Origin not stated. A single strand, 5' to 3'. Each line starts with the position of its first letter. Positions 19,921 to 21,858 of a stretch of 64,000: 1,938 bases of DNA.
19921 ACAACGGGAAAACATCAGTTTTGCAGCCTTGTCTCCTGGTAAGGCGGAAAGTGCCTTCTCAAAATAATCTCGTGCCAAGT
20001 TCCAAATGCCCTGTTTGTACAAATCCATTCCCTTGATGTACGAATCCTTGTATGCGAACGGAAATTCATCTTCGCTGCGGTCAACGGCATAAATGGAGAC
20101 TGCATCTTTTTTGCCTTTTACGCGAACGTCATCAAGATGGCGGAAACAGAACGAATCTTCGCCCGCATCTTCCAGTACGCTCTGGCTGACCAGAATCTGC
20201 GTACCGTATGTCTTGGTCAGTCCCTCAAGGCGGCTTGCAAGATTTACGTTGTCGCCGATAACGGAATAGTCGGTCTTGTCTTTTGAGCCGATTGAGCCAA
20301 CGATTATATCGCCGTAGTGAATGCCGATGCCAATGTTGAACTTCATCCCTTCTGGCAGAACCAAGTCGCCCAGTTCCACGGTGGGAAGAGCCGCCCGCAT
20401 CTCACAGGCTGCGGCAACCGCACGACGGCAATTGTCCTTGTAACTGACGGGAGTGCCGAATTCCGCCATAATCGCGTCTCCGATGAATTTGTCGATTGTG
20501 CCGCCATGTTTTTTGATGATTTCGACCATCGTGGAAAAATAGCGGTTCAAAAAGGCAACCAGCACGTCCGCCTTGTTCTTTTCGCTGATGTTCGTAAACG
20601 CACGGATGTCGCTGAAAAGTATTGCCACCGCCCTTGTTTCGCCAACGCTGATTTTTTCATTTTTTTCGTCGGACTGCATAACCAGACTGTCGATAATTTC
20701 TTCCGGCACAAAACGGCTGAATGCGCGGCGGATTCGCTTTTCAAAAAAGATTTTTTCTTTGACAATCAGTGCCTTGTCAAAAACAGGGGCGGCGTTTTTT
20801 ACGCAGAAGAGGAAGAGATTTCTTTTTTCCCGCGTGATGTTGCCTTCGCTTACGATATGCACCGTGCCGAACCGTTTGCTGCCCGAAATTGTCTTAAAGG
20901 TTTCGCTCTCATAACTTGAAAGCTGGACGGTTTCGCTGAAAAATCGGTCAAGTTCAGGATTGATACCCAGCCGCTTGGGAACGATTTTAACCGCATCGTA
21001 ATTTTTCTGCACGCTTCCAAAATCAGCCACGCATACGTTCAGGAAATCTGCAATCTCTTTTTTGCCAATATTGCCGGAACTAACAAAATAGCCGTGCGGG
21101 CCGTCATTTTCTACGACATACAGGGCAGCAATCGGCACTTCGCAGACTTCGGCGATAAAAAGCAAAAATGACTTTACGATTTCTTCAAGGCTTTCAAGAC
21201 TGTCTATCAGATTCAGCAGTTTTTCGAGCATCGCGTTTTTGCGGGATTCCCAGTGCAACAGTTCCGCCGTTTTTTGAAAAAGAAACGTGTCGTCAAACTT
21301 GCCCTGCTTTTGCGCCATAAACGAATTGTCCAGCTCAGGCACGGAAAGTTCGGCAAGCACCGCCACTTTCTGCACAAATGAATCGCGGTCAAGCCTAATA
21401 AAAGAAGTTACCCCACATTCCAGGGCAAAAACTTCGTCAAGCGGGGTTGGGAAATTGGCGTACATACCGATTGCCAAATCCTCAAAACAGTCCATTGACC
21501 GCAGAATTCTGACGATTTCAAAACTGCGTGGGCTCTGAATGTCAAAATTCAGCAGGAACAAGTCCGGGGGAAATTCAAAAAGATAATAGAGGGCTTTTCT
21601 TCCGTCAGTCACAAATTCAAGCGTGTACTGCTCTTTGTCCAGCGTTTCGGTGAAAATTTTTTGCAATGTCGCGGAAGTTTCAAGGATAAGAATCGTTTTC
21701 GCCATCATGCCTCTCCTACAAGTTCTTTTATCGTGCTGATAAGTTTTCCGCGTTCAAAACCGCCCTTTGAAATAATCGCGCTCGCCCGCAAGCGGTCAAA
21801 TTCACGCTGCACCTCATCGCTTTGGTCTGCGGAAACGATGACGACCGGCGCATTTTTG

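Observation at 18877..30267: Complete chemosensory operon translationally coupled to a class III cyclase and to OppF, among dispersed Opp genes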

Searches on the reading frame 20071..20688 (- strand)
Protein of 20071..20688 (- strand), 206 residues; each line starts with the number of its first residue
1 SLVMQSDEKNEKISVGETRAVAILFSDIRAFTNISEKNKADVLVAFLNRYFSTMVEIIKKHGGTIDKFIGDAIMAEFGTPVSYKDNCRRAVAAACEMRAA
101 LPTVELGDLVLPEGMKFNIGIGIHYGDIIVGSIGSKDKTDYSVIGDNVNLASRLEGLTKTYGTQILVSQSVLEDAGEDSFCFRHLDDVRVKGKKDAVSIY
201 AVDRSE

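Call 64: search_solved_structures(query=window:20071-20688:-, max_evalue=1e-10, show_alignments=3)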
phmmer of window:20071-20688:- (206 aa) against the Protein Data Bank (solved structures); distinct sequences matched with E-value up to 1e-10: 32.
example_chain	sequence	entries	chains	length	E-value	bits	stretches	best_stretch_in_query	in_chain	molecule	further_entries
2w01_A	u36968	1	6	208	2.7e-37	131.6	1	16-202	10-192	ADENYLATE CYCLASE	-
6fht_A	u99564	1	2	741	7.3e-37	130.2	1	15-202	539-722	Bacteriophytochrome,Adenylate cyclase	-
5x4t_A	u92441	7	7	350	4.8e-28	101.4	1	22-204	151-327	Photoactivated adenylyl cyclase | Family 3 adenylate cyclase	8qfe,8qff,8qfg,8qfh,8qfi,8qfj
9f1z_A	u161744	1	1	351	4.9e-28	101.4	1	22-204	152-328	Family 3 adenylate cyclase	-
5x4u_A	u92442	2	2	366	5.4e-28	101.3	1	22-204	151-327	Photoactivated adenylyl cyclase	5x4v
4yus_A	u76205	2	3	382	6.1e-28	101.1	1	22-204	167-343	Family 3 adenylate cyclase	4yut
9f1w_A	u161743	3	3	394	6.5e-28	101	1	22-204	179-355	Family 3 adenylate cyclase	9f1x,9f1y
3r5g_A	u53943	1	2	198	5.3e-27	98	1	19-202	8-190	CyaB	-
5mbg_A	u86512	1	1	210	2e-26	96.1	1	22-204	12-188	Beta subunit of photoactivated adenylyl cyclase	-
5mbh_A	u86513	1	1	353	7.3e-26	94.3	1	22-204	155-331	Beta subunit of photoactivated adenylyl cyclase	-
5mbk_A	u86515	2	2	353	7.3e-26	94.3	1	22-204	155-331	Beta subunit of photoactivated adenylyl cyclase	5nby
5m27_A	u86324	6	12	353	7.4e-26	94.3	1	22-204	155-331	Beta subunit of photoactivated adenylyl cyclase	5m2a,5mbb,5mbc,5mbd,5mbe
5mbj_A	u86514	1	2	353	7.4e-26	94.3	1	22-204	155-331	Beta subunit of photoactivated adenylyl cyclase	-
1wc0_A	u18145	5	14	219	1.8e-24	89.7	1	17-182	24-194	ADENYLATE CYCLASE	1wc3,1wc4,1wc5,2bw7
1wc1_A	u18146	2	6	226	2e-24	89.6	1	17-182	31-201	ADENYLATE CYCLASE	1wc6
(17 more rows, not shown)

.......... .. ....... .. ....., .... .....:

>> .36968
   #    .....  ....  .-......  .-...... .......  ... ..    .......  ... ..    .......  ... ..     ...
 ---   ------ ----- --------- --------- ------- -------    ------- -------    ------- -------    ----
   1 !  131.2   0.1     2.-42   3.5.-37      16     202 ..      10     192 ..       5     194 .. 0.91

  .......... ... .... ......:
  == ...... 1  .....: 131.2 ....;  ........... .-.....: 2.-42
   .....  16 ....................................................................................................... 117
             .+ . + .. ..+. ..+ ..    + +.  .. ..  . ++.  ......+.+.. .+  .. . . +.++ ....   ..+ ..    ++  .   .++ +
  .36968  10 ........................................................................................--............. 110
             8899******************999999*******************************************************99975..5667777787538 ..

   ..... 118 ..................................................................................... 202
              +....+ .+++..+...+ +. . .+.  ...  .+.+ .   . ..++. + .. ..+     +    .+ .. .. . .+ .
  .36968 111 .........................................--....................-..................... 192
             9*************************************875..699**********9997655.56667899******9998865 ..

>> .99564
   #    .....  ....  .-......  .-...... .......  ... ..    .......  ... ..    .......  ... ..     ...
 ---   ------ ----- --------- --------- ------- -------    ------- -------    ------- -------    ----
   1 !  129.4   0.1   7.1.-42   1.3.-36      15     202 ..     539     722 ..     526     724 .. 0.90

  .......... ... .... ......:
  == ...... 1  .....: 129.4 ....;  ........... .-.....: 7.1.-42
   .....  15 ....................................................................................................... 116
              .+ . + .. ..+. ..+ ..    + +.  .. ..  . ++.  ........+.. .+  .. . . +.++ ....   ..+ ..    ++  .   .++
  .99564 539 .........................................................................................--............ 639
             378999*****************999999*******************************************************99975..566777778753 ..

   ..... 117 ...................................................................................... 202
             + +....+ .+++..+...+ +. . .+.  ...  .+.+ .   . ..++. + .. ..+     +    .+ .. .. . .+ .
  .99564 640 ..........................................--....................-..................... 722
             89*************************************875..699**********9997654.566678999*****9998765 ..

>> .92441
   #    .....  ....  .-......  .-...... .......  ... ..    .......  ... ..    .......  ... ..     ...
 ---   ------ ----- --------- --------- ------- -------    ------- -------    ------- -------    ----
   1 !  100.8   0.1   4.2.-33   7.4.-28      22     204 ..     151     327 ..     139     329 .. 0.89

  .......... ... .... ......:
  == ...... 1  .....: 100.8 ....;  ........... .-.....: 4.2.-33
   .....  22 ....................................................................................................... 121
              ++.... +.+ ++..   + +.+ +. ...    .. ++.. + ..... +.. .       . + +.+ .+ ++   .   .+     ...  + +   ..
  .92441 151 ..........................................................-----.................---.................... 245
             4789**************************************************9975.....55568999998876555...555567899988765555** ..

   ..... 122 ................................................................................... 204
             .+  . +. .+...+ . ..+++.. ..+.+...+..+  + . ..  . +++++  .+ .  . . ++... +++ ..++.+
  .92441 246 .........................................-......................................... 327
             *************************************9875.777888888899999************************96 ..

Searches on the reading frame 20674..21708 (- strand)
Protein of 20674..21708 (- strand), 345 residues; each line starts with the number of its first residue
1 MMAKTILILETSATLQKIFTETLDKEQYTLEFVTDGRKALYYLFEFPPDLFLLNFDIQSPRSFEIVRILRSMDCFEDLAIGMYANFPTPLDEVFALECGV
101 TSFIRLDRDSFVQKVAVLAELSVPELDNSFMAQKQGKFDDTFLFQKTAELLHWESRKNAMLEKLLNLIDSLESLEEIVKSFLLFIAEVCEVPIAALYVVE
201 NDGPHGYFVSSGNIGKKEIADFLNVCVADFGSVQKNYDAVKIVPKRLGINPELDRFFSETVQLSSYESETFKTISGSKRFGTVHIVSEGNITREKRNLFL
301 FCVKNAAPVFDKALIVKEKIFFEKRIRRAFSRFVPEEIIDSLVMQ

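Call 25: search_protein_representatives(protein=window:20674-21708:-)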
Query: 345 residues. Proteins with E-value up to 0.001 (for the whole library): 460; up to 1e-10: 31; up to 1e-30: 9. The best 150 are listed.
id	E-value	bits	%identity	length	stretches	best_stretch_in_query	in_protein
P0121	4.2e-99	348.5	49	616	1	4-343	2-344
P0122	5.3e-70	252.9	38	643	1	2-343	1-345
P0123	6.0e-65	236.3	50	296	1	2-236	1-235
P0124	1.3e-57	212.2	55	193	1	2-194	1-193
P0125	1.4e-56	208.8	56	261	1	160-345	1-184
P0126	5.4e-52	193.7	55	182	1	167-332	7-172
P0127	8.5e-39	150.4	41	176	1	2-177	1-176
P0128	7.4e-32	127.6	31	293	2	157-312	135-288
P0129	4.8e-31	124.9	31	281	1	2-300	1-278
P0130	2.5e-29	119.2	40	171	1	89-233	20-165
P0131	1.9e-27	113.1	34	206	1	2-186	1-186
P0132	3.8e-24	102.2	57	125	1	2-114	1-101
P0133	1.4e-23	100.4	31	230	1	2-232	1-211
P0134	4.0e-23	98.9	37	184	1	2-204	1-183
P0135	9.2e-21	91.1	56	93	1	2-92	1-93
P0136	5.7e-17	78.7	23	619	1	3-343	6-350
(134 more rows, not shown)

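Call 68: find_homologous_proteins(query=P0136, max_evalue=1e-30)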
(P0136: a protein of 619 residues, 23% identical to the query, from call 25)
Query P0136 (619 aa): 5050 proteins with E <= 1e-30 among 8000 candidates; the best 120 are listed.
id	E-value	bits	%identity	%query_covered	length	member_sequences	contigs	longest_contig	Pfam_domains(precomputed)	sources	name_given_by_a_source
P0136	0.0e+0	1398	100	100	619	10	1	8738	PF00211.26,PF00072.31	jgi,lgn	-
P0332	0.0e+0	1219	86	100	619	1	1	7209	PF00211.26,PF00072.31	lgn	-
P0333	9.6e-276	934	66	99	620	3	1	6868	PF00211.26,PF00072.31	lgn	-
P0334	2.4e-274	930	66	99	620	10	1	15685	PF00211.26,PF00072.31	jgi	-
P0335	1.6e-273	927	66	99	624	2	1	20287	PF00211.26,PF00072.31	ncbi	-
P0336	5.5e-268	909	66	99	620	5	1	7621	PF00211.26,PF00072.31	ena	-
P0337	1.1e-259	881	62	99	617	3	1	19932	PF00211.26,PF00072.31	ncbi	-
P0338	4.7e-245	833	58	100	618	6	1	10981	PF00211.26,PF00072.31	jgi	jgi:adenylate cyclase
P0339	7.3e-245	832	59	99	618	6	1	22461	PF00211.26,PF00072.31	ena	-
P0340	1.0e-244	832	60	99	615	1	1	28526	PF00211.26,PF00072.31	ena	-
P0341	1.5e-244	831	59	100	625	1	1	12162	PF00211.26,PF00072.31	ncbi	-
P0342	6.1e-244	829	60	99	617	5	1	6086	PF00211.26,PF00072.31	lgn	-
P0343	3.9e-237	807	58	99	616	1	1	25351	PF00211.26,PF00072.31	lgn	-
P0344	1.1e-236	805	58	99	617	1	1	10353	PF00211.26,PF00072.31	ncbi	ncbi:adenylate/guanylate cyclase domain-containing protein [Spirochaetota bacterium]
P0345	5.7e-235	799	58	99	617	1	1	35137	PF00211.26,PF00072.31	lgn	-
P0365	1.1e-224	766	54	99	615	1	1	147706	PF00211.26,PF00072.31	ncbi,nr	ncbi:MAG: adenylate/guanylate cyclase domain-containing response regulator [Spirochaetales bacterium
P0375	1.9e-220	752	55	99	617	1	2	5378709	PF00515.35,PF00211.26,PF00072.31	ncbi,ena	-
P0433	1.9e-200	685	49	99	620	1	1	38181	PF00211.26,PF00072.31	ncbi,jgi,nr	ncbi:MAG: hypothetical protein K0S74_1455 [Chlamydiales bacterium]|jgi:class 3 adenylate cyclase/Che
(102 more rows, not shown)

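Call 69: find_encoding_contigs(protein=P0375, flank=9000, max_places=1)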
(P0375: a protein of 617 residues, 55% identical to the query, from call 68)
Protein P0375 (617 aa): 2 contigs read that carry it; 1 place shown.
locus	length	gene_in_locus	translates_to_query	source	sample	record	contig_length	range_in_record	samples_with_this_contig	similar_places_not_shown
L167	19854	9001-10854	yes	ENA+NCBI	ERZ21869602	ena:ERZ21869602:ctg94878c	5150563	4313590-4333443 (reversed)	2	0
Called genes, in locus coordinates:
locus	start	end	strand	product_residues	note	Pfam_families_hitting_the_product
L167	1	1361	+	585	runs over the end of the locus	PF00015:MCPsignal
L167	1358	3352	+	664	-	PF08269:dCache_2, PF17200:sCache_2, PF17201:Cache_3-Cache_2, PF02743:dCache_1 (weak), PF17200:sCache_2, PF17201:Cache_3-Cache_2, PF00672:HAMP, PF00015:MCPsignal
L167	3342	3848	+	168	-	PF01584:CheW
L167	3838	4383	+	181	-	-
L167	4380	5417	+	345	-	PF00072:Response_reg, PF01339:CheB_methylest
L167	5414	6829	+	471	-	PF01739:CheR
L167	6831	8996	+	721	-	PF01627:Hpt, PF02518:HATPase_c, PF01584:CheW, PF00072:Response_reg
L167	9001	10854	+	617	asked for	PF00072:Response_reg, PF00211:Guanylate_cyc, PF00515:TPR_1 (faint)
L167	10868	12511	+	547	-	PF07969:Amidohydro_3, PF01979:Amidohydro_1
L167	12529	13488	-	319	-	PF13353:Fer4_12 (weak), PF13459:Fer4_15 (weak), PF04055:Radical_SAM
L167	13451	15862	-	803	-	PF02901:PFL-like, PF01228:Gly_radical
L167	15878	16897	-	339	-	PF08240:ADH_N, PF16912:Glu_dehyd_C (weak), PF00107:ADH_zinc_N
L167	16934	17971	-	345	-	PF08240:ADH_N, PF16912:Glu_dehyd_C, PF00107:ADH_zinc_N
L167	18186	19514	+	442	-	PF00072:Response_reg, PF00158:Sigma54_activat, PF14532:Sigma54_activ_2, PF25601:AAA_lid_14, PF02954:HTH_8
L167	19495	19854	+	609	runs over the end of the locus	PF00005:ABC_tran, PF02518:HATPase_c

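Call 70: find_encoding_contigs(protein=P0365, flank=9000, max_places=1)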
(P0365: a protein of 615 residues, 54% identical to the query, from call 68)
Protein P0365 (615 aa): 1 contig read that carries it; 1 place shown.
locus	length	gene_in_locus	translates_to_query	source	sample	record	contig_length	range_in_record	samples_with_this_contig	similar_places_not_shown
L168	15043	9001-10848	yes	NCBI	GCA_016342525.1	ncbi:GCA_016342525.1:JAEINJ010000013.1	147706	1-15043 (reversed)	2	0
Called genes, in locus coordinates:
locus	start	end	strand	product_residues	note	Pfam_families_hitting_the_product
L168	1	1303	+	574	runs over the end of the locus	PF00015:MCPsignal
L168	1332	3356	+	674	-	PF08269:dCache_2, PF17200:sCache_2, PF17201:Cache_3-Cache_2, PF02743:dCache_1, PF17200:sCache_2, PF17201:Cache_3-Cache_2, PF00672:HAMP (weak), PF00015:MCPsignal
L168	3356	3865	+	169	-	PF01584:CheW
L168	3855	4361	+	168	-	-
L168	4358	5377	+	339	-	PF00072:Response_reg, PF01339:CheB_methylest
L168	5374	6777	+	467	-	PF01739:CheR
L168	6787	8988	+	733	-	PF01627:Hpt, PF02518:HATPase_c, PF01584:CheW, PF00072:Response_reg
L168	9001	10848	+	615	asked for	PF00072:Response_reg, PF00211:Guanylate_cyc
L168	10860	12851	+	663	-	PF12797:Fer4_2 (faint), PF12837:Fer4_6 (faint), PF12838:Fer4_7 (faint), PF13237:Fer4_10 (weak), PF00037:Fer4 (weak), PF02906:Fe_hyd_lg_C, PF04060:FeS, PF00015:MCPsignal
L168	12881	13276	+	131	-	-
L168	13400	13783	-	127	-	PF01243:PNPOx_N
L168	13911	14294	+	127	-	PF01638:HxlR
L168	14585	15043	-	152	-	?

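Call 71: find_encoding_contigs(protein=P0433, flank=9000, max_places=1)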
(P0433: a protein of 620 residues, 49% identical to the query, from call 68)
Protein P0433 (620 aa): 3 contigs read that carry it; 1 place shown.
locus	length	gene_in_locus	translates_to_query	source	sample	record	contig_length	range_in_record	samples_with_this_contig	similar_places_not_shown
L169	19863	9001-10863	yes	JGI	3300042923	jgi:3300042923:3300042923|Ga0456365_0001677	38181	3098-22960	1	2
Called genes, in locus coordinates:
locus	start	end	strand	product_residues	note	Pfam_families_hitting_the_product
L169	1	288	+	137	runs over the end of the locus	PF00011:HSP20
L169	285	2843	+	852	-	PF02190:LON_substr_bdg, PF00004:AAA, PF07728:AAA_5, PF22667:Lon_lid, PF05362:Lon_C, PF13541:ChlI (weak)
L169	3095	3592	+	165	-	PF01584:CheW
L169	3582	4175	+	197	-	-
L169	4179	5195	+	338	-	PF00072:Response_reg, PF01339:CheB_methylest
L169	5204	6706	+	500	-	PF01739:CheR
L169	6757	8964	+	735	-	PF01627:Hpt, PF02518:HATPase_c, PF01584:CheW, PF00072:Response_reg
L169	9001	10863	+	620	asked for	PF00072:Response_reg, PF00211:Guanylate_cyc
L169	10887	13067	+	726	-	PF08269:dCache_2, PF17201:Cache_3-Cache_2 (faint), PF17200:sCache_2, PF08269:dCache_2, PF00015:MCPsignal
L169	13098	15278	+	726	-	PF08269:dCache_2, PF17200:sCache_2, PF00672:HAMP (weak), PF00015:MCPsignal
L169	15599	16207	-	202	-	PF02245:Pur_DNA_glyco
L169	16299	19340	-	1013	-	PF08206:OB_RNB, PF17876:CSD2, PF00773:RNB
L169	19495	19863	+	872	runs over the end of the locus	PF00133:tRNA-synt_1, PF09334:tRNA-synt_1g, PF13603:tRNA-synt_1_2, PF08264:Anticodon_1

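Call 72: search_protein_families(library=pfam, proteins=[L167:5414-6829:+, L168:5374-6777:+, L169:5204-6706:+, L167:3838-4383:+, L167:9001-10854:+], max_evalue=0.1)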
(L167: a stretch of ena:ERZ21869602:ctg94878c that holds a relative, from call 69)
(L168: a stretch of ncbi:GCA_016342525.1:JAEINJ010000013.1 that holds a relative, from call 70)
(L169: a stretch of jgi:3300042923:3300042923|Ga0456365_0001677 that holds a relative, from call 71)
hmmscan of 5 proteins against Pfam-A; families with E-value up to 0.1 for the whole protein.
L167:5414-6829:+ (471 aa): 5 families
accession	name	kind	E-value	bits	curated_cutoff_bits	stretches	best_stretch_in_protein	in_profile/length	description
PF01739.24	CheR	-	1.2e-31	110.1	27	1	71-247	1-177/195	CheR methyltransferase, SAM binding domain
PF03705.20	CheR_N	-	0.00061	19.9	27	1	9-57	3-52/53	CheR methyltransferase, all-alpha domain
PF13432.12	TPR_16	-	0.028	15.3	32.7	0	377-404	5-28/65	Tetratricopeptide repeat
PF08242.18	Methyltransf_12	-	0.032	15.4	30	0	196-241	64-98/98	Methyltransferase domain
PF07719.23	TPR_2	-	0.063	13.9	27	0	373-399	5-31/34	Tetratricopeptide repeat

L168:5374-6777:+ (467 aa): 5 families
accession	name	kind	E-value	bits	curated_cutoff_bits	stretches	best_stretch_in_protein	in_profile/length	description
PF01739.24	CheR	-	8.1e-34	117.2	27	1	72-247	1-177/195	CheR methyltransferase, SAM binding domain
PF13181.12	TPR_8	-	0.00014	22.2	25.7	1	373-401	4-32/34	Tetratricopeptide repeat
PF00515.34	TPR_1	-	0.0074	16.5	27.8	1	370-401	1-32/34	Tetratricopeptide repeat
PF08242.18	Methyltransf_12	-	0.046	14.9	30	1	174-241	34-98/98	Methyltransferase domain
PF07719.23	TPR_2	-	0.056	14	27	0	370-400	1-31/34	Tetratricopeptide repeat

L169:5204-6706:+ (500 aa): 7 families
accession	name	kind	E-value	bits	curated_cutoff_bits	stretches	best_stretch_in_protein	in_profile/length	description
PF01739.24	CheR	-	9.5e-32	110.5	27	1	75-253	1-178/195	CheR methyltransferase, SAM binding domain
PF04049.19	ANAPC8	-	0.0002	21.4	23.8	1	380-461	147-220/267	Anaphase promoting complex subunit 8 / Cdc23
PF07719.23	TPR_2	-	0.036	14.6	27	0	403-425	5-27/34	Tetratricopeptide repeat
PF25570.1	TPR_DENND3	-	0.048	14.1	27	0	396-437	45-85/115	DENND3-like, TPR repeats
PF23300.3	HEAT_Nup120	-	0.059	13.6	29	0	397-428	24-55/170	Nucleoporin Nup120, HEAT repeats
PF23147.2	GDH2_N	-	0.062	13.9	27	0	49-88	15-53/65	NAD-dependent glutamate dehydrogenase, N-terminal domain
PF25693.1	Phage_Y01A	-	0.081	13.9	27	0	406-456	11-59/92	Bacteriophage T4-like Y01A protein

L167:3838-4383:+ (181 aa): 0 families

L167:9001-10854:+ (617 aa): 4 families
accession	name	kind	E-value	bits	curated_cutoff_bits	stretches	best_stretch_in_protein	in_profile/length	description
PF00211.25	Guanylate_cyc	-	1.5e-25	90.3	21.9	1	361-537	6-176/183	Adenylate and Guanylate cyclase catalytic domain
PF00072.30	Response_reg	-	2.2e-20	73.3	30.2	1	7-115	1-107/111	Response regulator receiver domain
PF00515.34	TPR_1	-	1.8e-05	24.8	27.8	1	557-583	4-30/34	Tetratricopeptide repeat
PF07719.23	TPR_2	-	0.00062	20.1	27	1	556-581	3-28/34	Tetratricopeptide repeat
